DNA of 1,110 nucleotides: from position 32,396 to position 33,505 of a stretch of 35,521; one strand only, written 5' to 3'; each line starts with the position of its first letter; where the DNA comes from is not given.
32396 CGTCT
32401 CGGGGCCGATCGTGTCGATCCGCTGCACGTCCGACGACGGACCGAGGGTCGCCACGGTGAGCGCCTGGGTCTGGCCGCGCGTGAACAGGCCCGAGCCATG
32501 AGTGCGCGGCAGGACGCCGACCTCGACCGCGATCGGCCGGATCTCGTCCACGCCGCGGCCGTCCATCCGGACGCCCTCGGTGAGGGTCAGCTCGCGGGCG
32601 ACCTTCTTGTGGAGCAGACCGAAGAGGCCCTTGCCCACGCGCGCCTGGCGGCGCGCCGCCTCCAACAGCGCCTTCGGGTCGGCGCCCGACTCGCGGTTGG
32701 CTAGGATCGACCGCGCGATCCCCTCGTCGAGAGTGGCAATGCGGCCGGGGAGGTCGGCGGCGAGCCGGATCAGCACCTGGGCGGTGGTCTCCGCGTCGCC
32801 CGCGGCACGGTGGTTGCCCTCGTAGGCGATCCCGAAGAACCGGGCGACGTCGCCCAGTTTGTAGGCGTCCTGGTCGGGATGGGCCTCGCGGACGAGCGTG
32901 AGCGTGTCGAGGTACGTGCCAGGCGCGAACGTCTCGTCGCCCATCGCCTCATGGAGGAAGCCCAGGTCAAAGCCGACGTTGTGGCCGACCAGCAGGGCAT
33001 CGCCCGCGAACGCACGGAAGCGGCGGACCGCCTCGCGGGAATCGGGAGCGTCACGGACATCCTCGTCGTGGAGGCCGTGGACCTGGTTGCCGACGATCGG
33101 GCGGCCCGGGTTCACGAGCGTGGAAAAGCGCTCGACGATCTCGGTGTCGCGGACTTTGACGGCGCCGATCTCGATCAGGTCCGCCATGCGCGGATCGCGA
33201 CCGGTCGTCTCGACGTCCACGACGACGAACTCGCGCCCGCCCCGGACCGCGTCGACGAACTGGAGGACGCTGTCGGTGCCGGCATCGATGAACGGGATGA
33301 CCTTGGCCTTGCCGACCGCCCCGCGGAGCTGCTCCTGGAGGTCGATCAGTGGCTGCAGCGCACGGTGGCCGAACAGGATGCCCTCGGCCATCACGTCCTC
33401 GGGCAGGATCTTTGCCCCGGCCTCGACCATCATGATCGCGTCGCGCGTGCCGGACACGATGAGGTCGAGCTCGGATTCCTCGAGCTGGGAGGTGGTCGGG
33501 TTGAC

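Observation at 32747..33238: PNPase with an embedded DEDDh (DnaQ/RNase T-type) exonuclease domain: a phosphorolytic plus hydrolytic 3'-5' exonuclease in one polypeptide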

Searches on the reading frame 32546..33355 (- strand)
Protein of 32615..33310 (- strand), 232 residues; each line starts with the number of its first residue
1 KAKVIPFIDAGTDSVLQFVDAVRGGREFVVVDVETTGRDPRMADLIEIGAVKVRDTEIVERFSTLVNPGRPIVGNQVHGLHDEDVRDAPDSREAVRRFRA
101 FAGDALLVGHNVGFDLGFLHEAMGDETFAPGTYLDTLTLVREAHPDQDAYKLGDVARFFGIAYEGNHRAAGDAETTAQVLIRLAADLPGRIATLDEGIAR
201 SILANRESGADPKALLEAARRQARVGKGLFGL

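Call 16: find_related_loci(query=window:32615-33310:-, collection=genome_contigs, flank=6000)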
Query window:32615-33310:- (232 aa) in genome_contigs; peptide patterns used: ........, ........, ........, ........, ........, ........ (x = any residue, [..] = any of these).
599 stretches matched a pattern (row limit reached: there are more); 226 encode a relative of the query (tblastn E <= 1e-3); the best 80 are kept; 80 distinct loci.
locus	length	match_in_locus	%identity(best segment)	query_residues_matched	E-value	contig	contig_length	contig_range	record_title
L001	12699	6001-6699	64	1-232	3e-96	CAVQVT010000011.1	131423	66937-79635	MAG: uncultured Chloroflexia bacterium isolate MFD00032.bin.2.129 genome assembly, contig: contig_62937, whole genome sh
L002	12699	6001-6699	66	1-232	8e-91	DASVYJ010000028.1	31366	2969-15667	MAG TPA_asm: Candidatus Limnocylindrales bacterium isolate SMAG_U2599 k141_812739, whole genome shotgun sequence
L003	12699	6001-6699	65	1-232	6e-90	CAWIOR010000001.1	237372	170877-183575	MAG: uncultured Chloroflexia bacterium isolate MFD01561.bin.2.78 genome assembly, contig: contig_10709, whole genome sho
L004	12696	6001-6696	64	1-232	6e-90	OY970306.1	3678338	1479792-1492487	MAG: uncultured Chloroflexia bacterium isolate MFD02134.bin.c.1 genome assembly, chromosome: 1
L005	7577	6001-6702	62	1-232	3e-88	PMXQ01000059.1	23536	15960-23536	MAG: Chloroflexi bacterium isolate fen_1024 73.20110800_E1D.46_contig_221, whole genome shotgun sequence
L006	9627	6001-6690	66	1-230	1e-87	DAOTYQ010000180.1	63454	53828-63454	MAG TPA_asm: Chloroflexota bacterium isolate H27_376 k135_1666127, whole genome shotgun sequence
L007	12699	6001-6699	61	1-232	9e-87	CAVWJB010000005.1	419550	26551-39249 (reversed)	MAG: uncultured Chloroflexia bacterium isolate MFD02242.bin.2.81 genome assembly, contig: contig_26207, whole genome sho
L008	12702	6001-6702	62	1-232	9e-87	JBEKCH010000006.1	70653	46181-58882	MAG: Candidatus Limnocylindrales bacterium isolate SPRUCE 155 SPRUCE_155_6, whole genome shotgun sequence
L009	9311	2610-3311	60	1-232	1e-86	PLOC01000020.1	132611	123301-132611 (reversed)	MAG: Chloroflexi bacterium isolate fen_1069 73.20120800_E1D.31_contig_660, whole genome shotgun sequence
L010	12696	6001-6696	61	1-232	1e-85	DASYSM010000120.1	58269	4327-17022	MAG TPA_asm: Candidatus Limnocylindrales bacterium isolate SMAG_U4538 k141_177687, whole genome shotgun sequence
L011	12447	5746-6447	61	1-232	2e-85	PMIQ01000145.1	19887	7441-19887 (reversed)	MAG: Chloroflexi bacterium isolate fen_1050 73.20120600_E3D.25_contig_16966, whole genome shotgun sequence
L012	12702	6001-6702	62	1-232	4e-85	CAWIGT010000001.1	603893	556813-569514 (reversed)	MAG: uncultured Chloroflexia bacterium isolate MFD05502.bin.2.33 genome assembly, contig: contig_18966, whole genome sho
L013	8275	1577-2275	59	1-232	4e-85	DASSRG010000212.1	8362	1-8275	MAG TPA_asm: Candidatus Limnocylindrales bacterium isolate SMAG_U483 k141_24417, whole genome shotgun sequence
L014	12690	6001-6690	63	1-230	7e-85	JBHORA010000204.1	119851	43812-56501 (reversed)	MAG: Chloroflexota bacterium isolate A0_42 coassembly_Ak141_774549, whole genome shotgun sequence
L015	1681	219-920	61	1-232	1e-89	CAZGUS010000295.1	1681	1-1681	MAG TPA_asm: uncultured Anaerolineaceae bacterium isolate binchicken_co50_320 genome assembly, contig: NODE_152512_lengt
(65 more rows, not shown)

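Call 17: search_protein_representatives(protein=window:32615-33310:-)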
Query: 232 residues. Proteins with E-value up to 0.001 (for the whole library): 30170; up to 1e-10: 12783; up to 1e-30: 34. The best 150 are listed.
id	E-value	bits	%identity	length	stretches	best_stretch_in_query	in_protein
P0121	9.2e-73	261.1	58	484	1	2-231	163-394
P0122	9.5e-69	248.0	59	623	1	16-232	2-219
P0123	1.9e-68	247.0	52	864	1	1-231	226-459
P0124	7.7e-56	205.8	52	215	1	5-212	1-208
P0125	6.1e-54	199.6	57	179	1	23-194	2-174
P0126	1.2e-53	198.6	68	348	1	77-232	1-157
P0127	2.1e-51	191.3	59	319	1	1-153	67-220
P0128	1.3e-49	185.4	50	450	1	3-212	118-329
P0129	7.3e-49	182.9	34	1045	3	26-184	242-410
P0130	1.1e-48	182.4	56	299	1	66-232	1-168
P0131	5.0e-47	177.0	54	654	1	42-232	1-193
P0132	2.7e-46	174.6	52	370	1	1-171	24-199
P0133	8.7e-46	172.9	62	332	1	23-149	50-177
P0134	8.8e-46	172.9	60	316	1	70-232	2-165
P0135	1.6e-45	172.0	56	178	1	66-229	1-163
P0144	3.0e-37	145.0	44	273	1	27-208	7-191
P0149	3.3e-33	131.8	47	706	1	20-194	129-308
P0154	1.2e-31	126.7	47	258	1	26-182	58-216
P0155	1.5e-30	123.0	49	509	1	26-188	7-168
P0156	2.5e-30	122.4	43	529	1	25-188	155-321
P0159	6.2e-30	121.0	42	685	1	25-191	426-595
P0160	1.9e-29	119.5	49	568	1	24-187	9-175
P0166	2.2e-28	116.0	43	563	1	27-203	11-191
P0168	2.3e-28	115.9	49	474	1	27-200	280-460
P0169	2.7e-28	115.7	46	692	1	26-199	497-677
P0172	8.2e-28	114.1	42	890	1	26-185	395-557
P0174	1.1e-27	113.7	46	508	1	25-183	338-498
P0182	2.5e-27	112.5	44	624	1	24-205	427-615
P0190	4.2e-27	111.8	45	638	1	27-194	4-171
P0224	2.6e-26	109.2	48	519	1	27-198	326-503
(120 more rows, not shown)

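Call 18: search_protein_families(library=pfam, proteins=[P0123, P0121, P0144, P0149, P0154, P0155, P0156, P0159, P0129, P0172], max_evalue=0.0001)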
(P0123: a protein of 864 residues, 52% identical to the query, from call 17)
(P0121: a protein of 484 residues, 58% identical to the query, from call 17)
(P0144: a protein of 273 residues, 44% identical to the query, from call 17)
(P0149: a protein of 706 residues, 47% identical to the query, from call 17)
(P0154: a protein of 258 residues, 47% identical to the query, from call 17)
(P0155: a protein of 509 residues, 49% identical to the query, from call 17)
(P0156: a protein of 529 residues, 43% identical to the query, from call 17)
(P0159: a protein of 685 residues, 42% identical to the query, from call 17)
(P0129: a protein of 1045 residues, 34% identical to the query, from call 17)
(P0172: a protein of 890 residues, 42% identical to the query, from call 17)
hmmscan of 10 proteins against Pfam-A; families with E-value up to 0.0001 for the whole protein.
P0123 (864 aa): 5 families
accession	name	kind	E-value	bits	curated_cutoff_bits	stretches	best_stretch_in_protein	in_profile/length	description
PF01138.27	RNase_PH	-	2.2e-52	177.3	25.5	2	484-617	1-130/130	3' exoribonuclease family, domain 1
PF00929.31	RNase_T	-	1.1e-26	94.7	24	1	254-408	1-164/164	Exonuclease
PF03725.20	RNase_PH_C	-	2e-21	76.1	20.8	1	145-209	1-67/67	3' exoribonuclease family, domain 2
PF00575.29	S1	-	9.7e-16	58.4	22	1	781-852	2-74/74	S1 RNA binding domain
PF00013.35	KH_1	-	2.8e-11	43.4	21.5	1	718-775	2-65/66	KH domain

P0121 (484 aa): 3 families
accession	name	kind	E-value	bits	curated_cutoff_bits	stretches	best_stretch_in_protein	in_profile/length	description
PF00929.31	RNase_T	-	8.6e-29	101.6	24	1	191-342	1-163/164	Exonuclease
PF03725.20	RNase_PH_C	-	1e-15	57.9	20.8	1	81-145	1-67/67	3' exoribonuclease family, domain 2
PF01138.27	RNase_PH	-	8.4e-12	46.1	25.5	1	2-78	59-130/130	3' exoribonuclease family, domain 1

P0144 (273 aa): 2 families
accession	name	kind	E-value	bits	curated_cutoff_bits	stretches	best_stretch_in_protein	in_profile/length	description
PF00929.31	RNase_T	-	3.5e-28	99.6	24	1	9-164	1-164/164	Exonuclease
PF16473.11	Rv2179c-like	-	4.8e-05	23.6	27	0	10-164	4-173/177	3'-5' exoribonuclease Rv2179c-like domain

P0149 (706 aa): 4 families
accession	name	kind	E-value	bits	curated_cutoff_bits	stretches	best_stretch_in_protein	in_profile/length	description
PF00929.31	RNase_T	-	7.7e-42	144.1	24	1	138-293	1-164/164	Exonuclease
PF07733.18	DNA_pol3_alpha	-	1.2e-36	127.1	23.9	1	537-705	2-131/260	Bacterial DNA polymerase III alpha NTPase domain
PF02811.25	PHP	-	1.8e-34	119.9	26.4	1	52-408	1-162/164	PHP domain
PF16473.11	Rv2179c-like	-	5.3e-06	26.7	27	1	138-293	3-173/177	3'-5' exoribonuclease Rv2179c-like domain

P0154 (258 aa): 3 families
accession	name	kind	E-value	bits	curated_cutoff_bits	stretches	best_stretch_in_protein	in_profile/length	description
PF00929.31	RNase_T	-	1.5e-37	130.1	24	1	61-213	1-163/164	Exonuclease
PF13482.12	RNase_H_2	-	8.7e-08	32.7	22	1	62-200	2-119/165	RNase_H superfamily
PF16473.11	Rv2179c-like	-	3.5e-07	30.5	27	1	61-213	3-172/177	3'-5' exoribonuclease Rv2179c-like domain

P0155 (509 aa): 1 family
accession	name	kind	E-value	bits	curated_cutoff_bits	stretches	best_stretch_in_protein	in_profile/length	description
PF00929.31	RNase_T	-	1.4e-27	97.7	24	1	10-159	1-163/164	Exonuclease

P0156 (529 aa): 4 families
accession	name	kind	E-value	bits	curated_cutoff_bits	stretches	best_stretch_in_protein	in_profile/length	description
PF00929.31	RNase_T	-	1.2e-40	140.2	24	1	159-312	1-163/164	Exonuclease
PF02811.25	PHP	-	8.1e-37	127.5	26.4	1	74-423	1-148/164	PHP domain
PF13482.12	RNase_H_2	-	2e-06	28.3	22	1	161-297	3-118/165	RNase_H superfamily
PF01336.31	tRNA_anti-codon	-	2.6e-05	24.5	27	1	1-56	20-72/75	OB-fold nucleic acid binding domain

P0159 (685 aa): 4 families
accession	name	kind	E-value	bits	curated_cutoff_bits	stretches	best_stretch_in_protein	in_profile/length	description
PF00929.31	RNase_T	-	8.9e-41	140.6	24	1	430-584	1-164/164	Exonuclease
PF02811.25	PHP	-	8e-32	111.3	26.4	2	345-413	1-69/164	PHP domain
PF16473.11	Rv2179c-like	-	1e-06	29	27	1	430-584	3-173/177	3'-5' exoribonuclease Rv2179c-like domain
PF13482.12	RNase_H_2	-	2.6e-06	27.9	22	1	431-565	2-115/165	RNase_H superfamily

P0129 (1045 aa): 5 families
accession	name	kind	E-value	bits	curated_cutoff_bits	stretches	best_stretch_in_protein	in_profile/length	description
PF00929.31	RNase_T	-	6.9e-88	293.8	24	3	10-164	1-161/164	Exonuclease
PF16473.11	Rv2179c-like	-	2.2e-10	41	27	0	475-631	3-172/177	3'-5' exoribonuclease Rv2179c-like domain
PF02151.25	UVR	-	2.7e-07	30.6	21.5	1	873-905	3-35/36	UvrB/uvrC motif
PF13482.12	RNase_H_2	-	3.9e-06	27.3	22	0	12-60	3-50/165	RNase_H superfamily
PF01541.30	GIY-YIG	-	1.3e-05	25.8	22.6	1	683-755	2-73/78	GIY-YIG catalytic domain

P0172 (890 aa): 3 families
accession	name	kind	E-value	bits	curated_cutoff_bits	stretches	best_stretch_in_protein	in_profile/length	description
PF00929.31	RNase_T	-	6.4e-36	124.8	24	1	398-552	1-164/164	Exonuclease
PF02811.25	PHP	-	1e-30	107.7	26.4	1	313-659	1-150/164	PHP domain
PF07733.18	DNA_pol3_alpha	-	3.9e-06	27.1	23.9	1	796-854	3-61/260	Bacterial DNA polymerase III alpha NTPase domain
